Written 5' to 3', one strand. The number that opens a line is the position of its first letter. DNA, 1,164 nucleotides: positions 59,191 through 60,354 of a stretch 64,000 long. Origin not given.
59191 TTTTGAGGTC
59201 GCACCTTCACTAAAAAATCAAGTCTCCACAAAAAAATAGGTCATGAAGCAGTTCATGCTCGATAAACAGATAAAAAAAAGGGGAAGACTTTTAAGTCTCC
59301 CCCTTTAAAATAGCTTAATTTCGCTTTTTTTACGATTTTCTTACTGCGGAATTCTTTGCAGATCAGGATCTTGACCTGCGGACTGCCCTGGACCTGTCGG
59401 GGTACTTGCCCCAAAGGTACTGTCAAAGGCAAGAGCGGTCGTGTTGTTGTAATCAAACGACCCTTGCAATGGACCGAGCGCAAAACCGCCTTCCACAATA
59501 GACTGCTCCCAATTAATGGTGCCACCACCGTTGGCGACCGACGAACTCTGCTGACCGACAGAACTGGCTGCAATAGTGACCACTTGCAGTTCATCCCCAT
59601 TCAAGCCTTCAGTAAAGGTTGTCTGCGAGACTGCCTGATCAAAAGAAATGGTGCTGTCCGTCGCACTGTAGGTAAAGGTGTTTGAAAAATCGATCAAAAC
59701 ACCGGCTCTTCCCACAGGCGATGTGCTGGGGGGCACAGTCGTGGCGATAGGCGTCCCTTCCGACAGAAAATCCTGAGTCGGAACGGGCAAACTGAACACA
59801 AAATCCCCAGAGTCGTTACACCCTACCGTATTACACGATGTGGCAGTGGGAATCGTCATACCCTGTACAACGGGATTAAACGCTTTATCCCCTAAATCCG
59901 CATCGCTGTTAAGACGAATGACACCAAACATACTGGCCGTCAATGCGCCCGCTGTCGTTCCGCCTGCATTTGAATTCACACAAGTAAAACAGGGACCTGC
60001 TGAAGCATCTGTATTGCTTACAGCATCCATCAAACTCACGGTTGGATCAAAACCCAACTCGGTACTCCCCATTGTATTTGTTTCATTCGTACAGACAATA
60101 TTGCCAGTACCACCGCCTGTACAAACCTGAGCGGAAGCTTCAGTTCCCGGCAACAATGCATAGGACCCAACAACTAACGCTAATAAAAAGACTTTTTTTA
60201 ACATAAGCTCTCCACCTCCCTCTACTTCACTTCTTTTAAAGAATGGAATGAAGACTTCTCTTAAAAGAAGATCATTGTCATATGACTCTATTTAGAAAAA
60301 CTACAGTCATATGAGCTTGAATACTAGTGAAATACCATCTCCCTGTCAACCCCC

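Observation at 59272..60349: Transcriptionally insulated gene for a Cys-paired Thr/Ser/Gly-rich secreted protein in the middle of the locus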

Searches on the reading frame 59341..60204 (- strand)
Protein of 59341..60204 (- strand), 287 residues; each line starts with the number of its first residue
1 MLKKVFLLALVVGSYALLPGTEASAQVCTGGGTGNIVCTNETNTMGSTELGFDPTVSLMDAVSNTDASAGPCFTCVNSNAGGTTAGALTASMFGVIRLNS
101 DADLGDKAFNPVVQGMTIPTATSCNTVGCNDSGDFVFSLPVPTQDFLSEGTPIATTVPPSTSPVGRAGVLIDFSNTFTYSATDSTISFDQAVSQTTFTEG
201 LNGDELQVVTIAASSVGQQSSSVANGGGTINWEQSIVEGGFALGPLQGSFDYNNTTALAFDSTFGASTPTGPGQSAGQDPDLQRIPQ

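Call 6: search_protein_families(library=pfam, proteins=[window:59341-60204:-], max_evalue=0.01)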
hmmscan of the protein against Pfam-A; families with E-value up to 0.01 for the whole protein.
window:59341-60204:- (287 aa): 0 families

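Call 7: search_protein_families(library=ncbifam, proteins=[window:59341-60204:-], max_evalue=0.01)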
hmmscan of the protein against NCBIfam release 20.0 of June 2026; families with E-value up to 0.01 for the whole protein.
window:59341-60204:- (287 aa): 0 families

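Call 8: find_homologous_proteins(query=window:59341-60204:-, max_evalue=0.001)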
Query window:59341-60204:- (287 aa): 19 proteins with E <= 0.001 among 3137 candidates.
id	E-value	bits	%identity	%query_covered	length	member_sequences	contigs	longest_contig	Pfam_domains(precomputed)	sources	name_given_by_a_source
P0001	2.7e-180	616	100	100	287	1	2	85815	-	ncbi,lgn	-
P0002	3.3e-88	314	61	95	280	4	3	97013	-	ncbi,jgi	-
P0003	6.7e-88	313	60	95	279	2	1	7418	-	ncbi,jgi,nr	ncbi:MAG: hypothetical protein GXO96_01865 [Nitrospirae bacterium]|nr:hypothetical protein [Candidat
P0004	1.4e-86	308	60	94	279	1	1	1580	-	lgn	-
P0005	1.7e-84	302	59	95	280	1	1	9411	-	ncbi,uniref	ncbi:hypothetical protein MNBD_NITROSPIRAE01-1015 [hydrothermal vent metagenome]|uniref:Uncharacteri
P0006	3.1e-83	297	56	98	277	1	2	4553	-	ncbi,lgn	ncbi:MAG: hypothetical protein ACE5F7_09675 [Nitrospiria bacterium]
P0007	7.7e-74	267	55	94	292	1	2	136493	-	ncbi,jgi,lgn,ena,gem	-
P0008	1.1e-70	256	55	99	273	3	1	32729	-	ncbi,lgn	ncbi:MAG: hypothetical protein ACE5FY_00700 [Nitrospiria bacterium]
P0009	3.7e-64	235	49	99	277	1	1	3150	-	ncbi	-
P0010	3.7e-64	235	51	100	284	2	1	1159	-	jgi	-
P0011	7.9e-60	221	47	100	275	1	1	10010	-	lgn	-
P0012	1.2e-59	220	47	96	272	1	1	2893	-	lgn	-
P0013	4.0e-58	215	48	100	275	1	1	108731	-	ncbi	-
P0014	6.0e-56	208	50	74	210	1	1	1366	-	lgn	-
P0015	3.0e-49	186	44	97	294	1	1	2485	-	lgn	-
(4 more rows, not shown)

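Call 12: find_encoding_contigs(protein=P0007, flank=10000, max_places=2)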
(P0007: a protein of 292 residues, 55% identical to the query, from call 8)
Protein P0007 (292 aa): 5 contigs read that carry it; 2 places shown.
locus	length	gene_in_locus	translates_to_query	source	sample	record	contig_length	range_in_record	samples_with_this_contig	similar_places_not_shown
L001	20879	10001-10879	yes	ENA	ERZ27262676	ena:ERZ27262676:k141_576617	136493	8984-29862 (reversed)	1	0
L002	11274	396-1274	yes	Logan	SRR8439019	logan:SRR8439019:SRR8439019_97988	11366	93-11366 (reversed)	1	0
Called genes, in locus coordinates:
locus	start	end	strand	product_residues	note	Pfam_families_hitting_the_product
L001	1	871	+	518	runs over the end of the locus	PF03853:YjeF_N, PF01256:Carb_kinase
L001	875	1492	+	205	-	-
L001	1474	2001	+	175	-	PF02367:TsaE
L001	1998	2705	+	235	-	PF03167:UDG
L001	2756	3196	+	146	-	PF11969:DcpS_C (weak), PF01230:HIT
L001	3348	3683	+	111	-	PF06305:LapA_dom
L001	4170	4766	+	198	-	PF07589:PEP_exosort_dom (weak)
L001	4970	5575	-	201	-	PF01725:Ham1p_like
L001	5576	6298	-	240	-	PF01138:RNase_PH, PF03725:RNase_PH_C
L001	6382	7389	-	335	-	PF17251:Pom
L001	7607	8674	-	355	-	PF21016:RlmN_N, PF04055:Radical_SAM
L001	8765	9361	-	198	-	PF00081:Sod_Fe_N, PF02777:Sod_Fe_C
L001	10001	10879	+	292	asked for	-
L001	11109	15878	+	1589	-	PF23914:TPR_CcmH_CycH (faint), PF00515:TPR_1 (faint), PF07719:TPR_2 (faint), PF12895:ANAPC3 (faint), PF13181:TPR_8 (weak), PF13414:TPR_11 (weak), PF14559:TPR_19 (weak), PF06980:DUF1302, +10 more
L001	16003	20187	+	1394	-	PF22904:NOMO1-like_2nd (faint), PF13517:FG-GAP_3 (weak), PF01839:FG-GAP (weak), PF13517:FG-GAP_3, PF02412:TSP_3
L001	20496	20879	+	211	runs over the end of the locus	PF04055:Radical_SAM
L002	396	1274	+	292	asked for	-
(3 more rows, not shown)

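Call 13: find_encoding_contigs(protein=P0013, flank=10000, max_places=2)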
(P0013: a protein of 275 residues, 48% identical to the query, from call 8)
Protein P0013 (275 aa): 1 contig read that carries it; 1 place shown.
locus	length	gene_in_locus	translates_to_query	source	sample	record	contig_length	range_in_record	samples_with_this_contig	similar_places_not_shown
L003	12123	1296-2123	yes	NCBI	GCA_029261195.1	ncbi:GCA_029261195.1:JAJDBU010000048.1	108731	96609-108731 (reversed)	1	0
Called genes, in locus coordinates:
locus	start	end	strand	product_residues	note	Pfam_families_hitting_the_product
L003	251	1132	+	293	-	PF07044:DUF1329 (weak), PF17131:TP_0789-like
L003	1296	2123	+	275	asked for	-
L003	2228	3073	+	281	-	-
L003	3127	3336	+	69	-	-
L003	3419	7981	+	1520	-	PF00515:TPR_1 (faint), PF07719:TPR_2 (faint), PF13174:TPR_6 (faint), PF13176:TPR_7 (faint), PF13181:TPR_8 (faint), PF13432:TPR_16 (weak), PF14559:TPR_19 (weak), PF06980:DUF1302, +10 more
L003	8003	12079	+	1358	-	PF13620:CarboxypepD_reg (faint), PF01839:FG-GAP (faint), PF13517:FG-GAP_3, PF02412:TSP_3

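Call 14: search_protein_representatives(protein=window:59341-60204:-)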
Query: 287 residues. Proteins with E-value up to 0.001 (for the whole library): 8; up to 1e-10: 8; up to 1e-30: 6. The best 8 are listed.
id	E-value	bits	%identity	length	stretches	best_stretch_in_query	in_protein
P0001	8.7e-181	615.6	100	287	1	1-287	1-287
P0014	1.9e-56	207.9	59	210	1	2-212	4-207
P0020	1.4e-50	188.7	50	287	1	4-278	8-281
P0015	9.4e-50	185.9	49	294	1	2-279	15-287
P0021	2.4e-47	178.0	50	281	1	34-279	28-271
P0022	4.3e-41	157.5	49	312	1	1-279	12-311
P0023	1.6e-28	116.3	40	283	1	17-280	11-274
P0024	7.6e-20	87.9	46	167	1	23-152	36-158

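Call 15: predict_structure(alignment_id=A1)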
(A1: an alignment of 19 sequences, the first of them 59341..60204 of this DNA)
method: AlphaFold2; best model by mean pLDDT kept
length: 287 residues; sequences in the alignment: 19
mean_pLDDT: 48.1   pTM: 0.36
mean pLDDT of the five models: 48.1, 46.4, 41.0, 40.7, 39.8
residues with pLDDT >= 90: 0; 70-90: 37; 50-70: 74; < 50: 176
segments of 3 or more residues with pLDDT < 50: 13-59, 79-134, 138-165, 222-224, 255-287
pLDDT, mean of each block of 10 residues (from residue 1): 53 41 25 28 33 44 59 52 36 35 40 45 42 47 41 38 48 68 71 66 60 69 58 72 71 48 32 34 32
secondary structure, 60 per line:
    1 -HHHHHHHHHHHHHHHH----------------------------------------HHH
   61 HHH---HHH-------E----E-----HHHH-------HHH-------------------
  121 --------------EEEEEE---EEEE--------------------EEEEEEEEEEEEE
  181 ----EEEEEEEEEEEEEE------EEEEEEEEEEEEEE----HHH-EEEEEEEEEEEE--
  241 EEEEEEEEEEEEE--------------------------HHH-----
elements in order: H2-17 H58-63 H88-91 E135-140 E144-147 E168-180 E185-198 E205-218 E227-238 E241-253

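Call 16: find_homologous_proteins(query=A1, max_evalue=0.01)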
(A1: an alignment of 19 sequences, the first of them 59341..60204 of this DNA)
Query A1 (19 sequences) (287 aa, profile of the alignment): 30 proteins with E <= 0.01 among 8000 candidates.
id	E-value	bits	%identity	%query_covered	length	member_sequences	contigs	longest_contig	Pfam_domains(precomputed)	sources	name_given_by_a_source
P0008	9.4e-122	423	55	99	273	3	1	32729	-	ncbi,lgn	ncbi:MAG: hypothetical protein ACE5FY_00700 [Nitrospiria bacterium]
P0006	1.2e-119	417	56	98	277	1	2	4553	-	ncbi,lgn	ncbi:MAG: hypothetical protein ACE5F7_09675 [Nitrospiria bacterium]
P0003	1.7e-116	406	60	95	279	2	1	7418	-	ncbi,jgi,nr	ncbi:MAG: hypothetical protein GXO96_01865 [Nitrospirae bacterium]|nr:hypothetical protein [Candidat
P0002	5.9e-116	404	61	95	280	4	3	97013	-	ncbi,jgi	-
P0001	7.7e-116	404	100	100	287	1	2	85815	-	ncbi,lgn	-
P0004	1.3e-115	403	60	94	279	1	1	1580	-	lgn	-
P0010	1.9e-115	403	51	100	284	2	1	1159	-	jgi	-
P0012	3.5e-115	402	47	96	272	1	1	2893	-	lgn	-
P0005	1.6e-114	400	59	95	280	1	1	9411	-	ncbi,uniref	ncbi:hypothetical protein MNBD_NITROSPIRAE01-1015 [hydrothermal vent metagenome]|uniref:Uncharacteri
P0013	4.1e-114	398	48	100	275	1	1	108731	-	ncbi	-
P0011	7.9e-113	394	47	100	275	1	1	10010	-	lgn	-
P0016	4.1e-111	389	45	96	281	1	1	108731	-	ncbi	-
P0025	2.1e-109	383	49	100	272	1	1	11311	-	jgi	-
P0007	6.3e-107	375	55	94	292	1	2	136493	-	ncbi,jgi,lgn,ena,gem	-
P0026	1.0e-106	374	56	96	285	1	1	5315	-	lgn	-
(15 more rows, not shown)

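Call 17: search_solved_structures(query=A1, max_evalue=10)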
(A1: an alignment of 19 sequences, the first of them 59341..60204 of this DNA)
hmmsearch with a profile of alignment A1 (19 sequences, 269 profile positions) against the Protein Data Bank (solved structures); distinct sequences matched with E-value up to 10: 1.
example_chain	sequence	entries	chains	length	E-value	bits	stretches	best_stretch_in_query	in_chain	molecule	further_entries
4uwm_A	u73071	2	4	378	1.5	11.2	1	208-265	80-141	3,6-DIKETOCAMPHANE 1,6 MONOOXYGENASE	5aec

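Call 19: find_related_loci(query=A1, collection=genome_contigs, flank=10000)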
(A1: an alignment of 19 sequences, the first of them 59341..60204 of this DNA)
Query A1 (287 aa) in genome_contigs; peptide patterns used: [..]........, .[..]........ (x = any residue, [..] = any of these).
90 stretches matched a pattern; 12 encode a relative of the query (tblastn E <= 1e-3); 12 distinct loci.
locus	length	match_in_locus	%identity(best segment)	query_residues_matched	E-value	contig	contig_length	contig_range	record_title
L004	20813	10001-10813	61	1-272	3e-96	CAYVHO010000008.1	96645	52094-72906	MAG TPA_asm: uncultured Nitrospira sp. isolate SRP215229_co1_117 genome assembly, contig: NODE_100_length_96645_cov_149.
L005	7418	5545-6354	60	1-272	6e-96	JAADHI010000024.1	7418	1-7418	MAG: Candidatus Manganitrophaceae bacterium isolate M_MetaBat.18 contig-127_17781, whole genome shotgun sequence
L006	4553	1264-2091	56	1-282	2e-87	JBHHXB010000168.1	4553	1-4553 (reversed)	MAG: Nitrospiria bacterium isolate D_2_bin.8 NODE_12222_length_4553_cov_14.104713, whole genome shotgun sequence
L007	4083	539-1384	55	1-271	6e-84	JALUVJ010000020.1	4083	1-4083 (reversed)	MAG: Nitrospira sp. isolate 128-326_metabat2_scaf2bin.035 128-326_scaffold_13473_c1, whole genome shotgun sequence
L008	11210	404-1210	55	3-286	3e-80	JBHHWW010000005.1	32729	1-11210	MAG: Nitrospiria bacterium isolate D_3_bin.29 NODE_272_length_32729_cov_6.397166, whole genome shotgun sequence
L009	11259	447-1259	53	1-282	3e-75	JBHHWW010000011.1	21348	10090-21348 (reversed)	MAG: Nitrospiria bacterium isolate D_3_bin.29 NODE_730_length_21348_cov_5.966562, whole genome shotgun sequence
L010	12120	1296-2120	48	1-286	4e-67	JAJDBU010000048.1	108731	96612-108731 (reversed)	MAG: Nitrospirota bacterium isolate OFTM244 OFTM244_47, whole genome shotgun sequence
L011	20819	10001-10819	45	4-277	8e-59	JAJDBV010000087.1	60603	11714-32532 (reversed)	MAG: Nitrospirota bacterium isolate OFTM249 OFTM249_86, whole genome shotgun sequence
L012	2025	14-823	46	1-277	7e-54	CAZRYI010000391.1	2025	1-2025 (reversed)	MAG TPA_asm: uncultured Nitrospirota bacterium isolate SRP128015_co1_49 genome assembly, contig: NODE_120460_length_2025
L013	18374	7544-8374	52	1-279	9e-81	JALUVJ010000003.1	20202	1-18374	MAG: Nitrospira sp. isolate 128-326_metabat2_scaf2bin.035 128-326_scaffold_1055_c1, whole genome shotgun sequence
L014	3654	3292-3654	54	1-133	3e-37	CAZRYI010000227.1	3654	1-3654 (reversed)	MAG TPA_asm: uncultured Nitrospirota bacterium isolate SRP128015_co1_49 genome assembly, contig: NODE_48428_length_3654_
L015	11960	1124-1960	36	3-280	4e-35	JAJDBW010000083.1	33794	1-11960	MAG: Nitrospirota bacterium isolate OFTM308 OFTM308_82, whole genome shotgun sequence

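Call 29: search_protein_families(library=pfam, proteins=[L013:5941-7284:+, L013:8458-8949:+, L013:8954-9952:-, L013:4721-5554:-, L008:1423-2403:-, L008:2390-5026:-, L009:1479-2387:-, L009:2645-4204:-, L015:1828-3129:+, L003:3127-3336:+], max_evalue=0.001)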
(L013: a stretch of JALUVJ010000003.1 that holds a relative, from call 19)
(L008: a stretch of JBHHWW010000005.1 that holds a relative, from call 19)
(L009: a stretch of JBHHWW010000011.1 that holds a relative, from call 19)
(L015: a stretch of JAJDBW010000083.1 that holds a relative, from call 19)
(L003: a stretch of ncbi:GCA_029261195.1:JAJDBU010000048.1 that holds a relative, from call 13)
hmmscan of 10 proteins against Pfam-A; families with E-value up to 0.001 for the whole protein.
L013:5941-7284:+ (447 aa): 2 families
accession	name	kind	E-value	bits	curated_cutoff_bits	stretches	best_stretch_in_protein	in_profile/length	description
PF00208.27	ELFV_dehydrog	-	2.1e-90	303.1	23.4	1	202-445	1-241/241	Glutamate/Leucine/Phenylalanine/Valine dehydrogenase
PF02812.23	ELFV_dehydrog_N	-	7.7e-50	168.4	25.3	1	57-184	1-128/129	Glu/Leu/Phe/Val dehydrogenase, dimerisation domain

L013:8458-8949:+ (163 aa): 0 families

L013:8954-9952:- (332 aa): 1 family
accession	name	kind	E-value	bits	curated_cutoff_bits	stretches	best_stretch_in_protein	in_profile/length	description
PF00291.31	PALP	-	2.1e-68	231.3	35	1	9-306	3-295/295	Pyridoxal-phosphate dependent enzyme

L013:4721-5554:- (277 aa): 4 families
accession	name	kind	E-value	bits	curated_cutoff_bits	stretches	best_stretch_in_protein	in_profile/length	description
PF01926.29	MMR_HSR1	-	3.8e-15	56.4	21.9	1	117-175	2-58/113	50S ribosome-binding GTPase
PF02421.24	FeoB_N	-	1.1e-06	28.7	27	1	117-169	3-57/156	Ferrous iron transport protein B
PF03193.22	RsgA_GTPase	-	7.5e-05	23.1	30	1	117-170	109-169/174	RsgA GTPase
PF00350.29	Dynamin_N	-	0.00048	20.6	27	0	118-159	2-42/168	Dynamin family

L008:1423-2403:- (326 aa): 0 families

L008:2390-5026:- (878 aa): 2 families
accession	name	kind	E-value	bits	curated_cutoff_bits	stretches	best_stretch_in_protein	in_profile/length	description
PF02687.27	FtsX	-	2.5e-34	118.3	25.5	2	755-870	6-119/120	FtsX-like permease C-terminal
PF12704.14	MacB_PCD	-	8.2e-14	52.8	27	2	513-716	6-204/207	MacB-like periplasmic core domain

L009:1479-2387:- (302 aa): 1 family
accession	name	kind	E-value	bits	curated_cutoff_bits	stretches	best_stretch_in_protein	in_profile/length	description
PF00691.25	OmpA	-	3.3e-21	75.9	27.2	1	186-288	1-98/98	OmpA family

L009:2645-4204:- (519 aa): 2 families
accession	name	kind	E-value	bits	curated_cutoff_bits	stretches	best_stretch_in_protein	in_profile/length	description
PF05833.16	NFACT_N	-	1e-54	186.5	31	2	38-192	7-170/456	NFACT N-terminal and middle domains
PF05670.18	NFACT-R_1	-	4e-11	43.9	29.8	1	386-477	5-98/112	NFACT protein RNA binding domain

L015:1828-3129:+ (433 aa): 0 families

L003:3127-3336:+ (69 aa): 0 families

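Call 30: find_encoding_contigs(protein=P0001, flank=1000, max_places=3)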
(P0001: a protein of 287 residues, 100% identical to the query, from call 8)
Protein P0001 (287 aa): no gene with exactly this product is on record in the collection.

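Call 37: fold_search(model_id=the predicted structure, library=pdb)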
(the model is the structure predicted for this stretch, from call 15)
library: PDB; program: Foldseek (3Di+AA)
matches with E <= 10: 203; with E <= 0.001: 0
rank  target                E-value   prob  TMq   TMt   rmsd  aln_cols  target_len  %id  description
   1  8f8q_G                1.3e-01  0.72  0.17  0.18  16.8       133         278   13  Cryo-EM structure of the CapZ-capped barbed end of F-actin (released 2023-06-07)
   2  9yim_Y                1.7e-01  0.66  0.17  0.18  16.8       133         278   13  Capping protein bound to the barbed end of F-actin (released 2026-03-04)
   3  9y9m_Y                2.0e-01  0.63  0.17  0.18  16.7       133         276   13  Capping protein bound to the barbed end of cofilactin (released 2026-03-04)
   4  9y9l_Y                2.2e-01  0.63  0.17  0.18  16.5       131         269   14  CP at the barbed end with one cofilin on second-to-last subunit (released 2026-03-04)
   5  7ccc_C                2.4e-01  0.72  0.17  0.18  12.6       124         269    9  The structure of the actin filament uncapping complex mediated by twinfilin (released 2021-02-03)
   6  3aaa_A                3.1e-01  0.23  0.15  0.16  16.9       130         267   12  Crystal Structure of Actin capping protein in complex with V-1 (released 2010-08-04)
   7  3lk4_1                3.1e-01  0.23  0.15  0.16  18.2       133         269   10  Crystal structure of CapZ bound to the uncapping motif from CD2AP (released 2010-04-07)
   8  1izn_C                3.3e-01  0.54  0.17  0.18  16.8       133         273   11  Crystal Structure of Actin Filament Capping Protein CapZ (released 2003-04-08)
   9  3lk2_A                3.5e-01  0.66  0.17  0.18  12.4       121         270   10  Crystal structure of CapZ bound to the uncapping motif from CARMIL (released 2010-04-07)
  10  1izn_A                3.9e-01  0.57  0.17  0.18  12.9       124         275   10  Crystal Structure of Actin Filament Capping Protein CapZ (released 2003-04-08)
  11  9b7j_N                4.3e-01  0.54  0.17  0.17  16.4       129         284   11  Cryo-EM structure of human dynactin complex bound to Chlamydia effector Dre1 (released 2025-04-16)
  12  7ds8_A                4.6e-01  0.47  0.17  0.18  17.9       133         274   10  Crystal structure of actin capping protein in complex with twinflin-1/CD2AP CPI chimera peptide (CDN-TWC) (released 2021-03-03)
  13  3aa1_A                4.6e-01  0.25  0.15  0.16  17.7        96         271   11  Crystal structure of Actin capping protein in complex with the Cp-binding motif derived from CKIP-1 (released 2010-08-04)
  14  9b85_N                6.0e-01  0.44  0.17  0.17  16.4       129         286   11  Cryo-EM structure of human dynactin complex bound to Chlamydia effector Dre1 (released 2025-04-16)
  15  7pdz_F                6.3e-01  0.38  0.17  0.18  16.3       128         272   11  Structure of capping protein bound to the barbed end of a cytoplasmic actin filament (released 2021-09-01)
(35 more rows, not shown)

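Call 45: search_protein_families(library=pfam, proteins=[window:59341-60204:-], max_evalue=10)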
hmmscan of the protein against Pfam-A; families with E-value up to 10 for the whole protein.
window:59341-60204:- (287 aa): 0 families

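Call 46: predict_structure(alignment_id=A2)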
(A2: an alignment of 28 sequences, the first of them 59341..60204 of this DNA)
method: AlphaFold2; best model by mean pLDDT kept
length: 287 residues; sequences in the alignment: 28
mean_pLDDT: 64.7   pTM: 0.49
mean pLDDT of the five models: 64.7, 61.1, 52.4, 52.0, 48.0
residues with pLDDT >= 90: 54; 70-90: 68; 50-70: 70; < 50: 95
segments of 3 or more residues with pLDDT < 50: 17-36, 43-52, 83-99, 101-111, 257-287
pLDDT, mean of each block of 10 residues (from residue 1): 70 51 38 48 46 56 70 61 44 43 45 50 54 73 90 93 93 89 83 90 89 80 66 89 84 55 38 42 38
secondary structure, 60 per line:
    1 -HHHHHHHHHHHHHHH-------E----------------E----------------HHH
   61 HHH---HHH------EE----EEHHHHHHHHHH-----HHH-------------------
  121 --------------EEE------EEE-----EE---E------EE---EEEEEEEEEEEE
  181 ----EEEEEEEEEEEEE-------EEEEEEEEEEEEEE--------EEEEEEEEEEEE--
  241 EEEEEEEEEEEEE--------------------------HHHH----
elements in order: H2-16 H58-63 H84-93 E135-137 E144-146 E169-180 E185-197 E205-218 E227-238 E241-253 H280-283
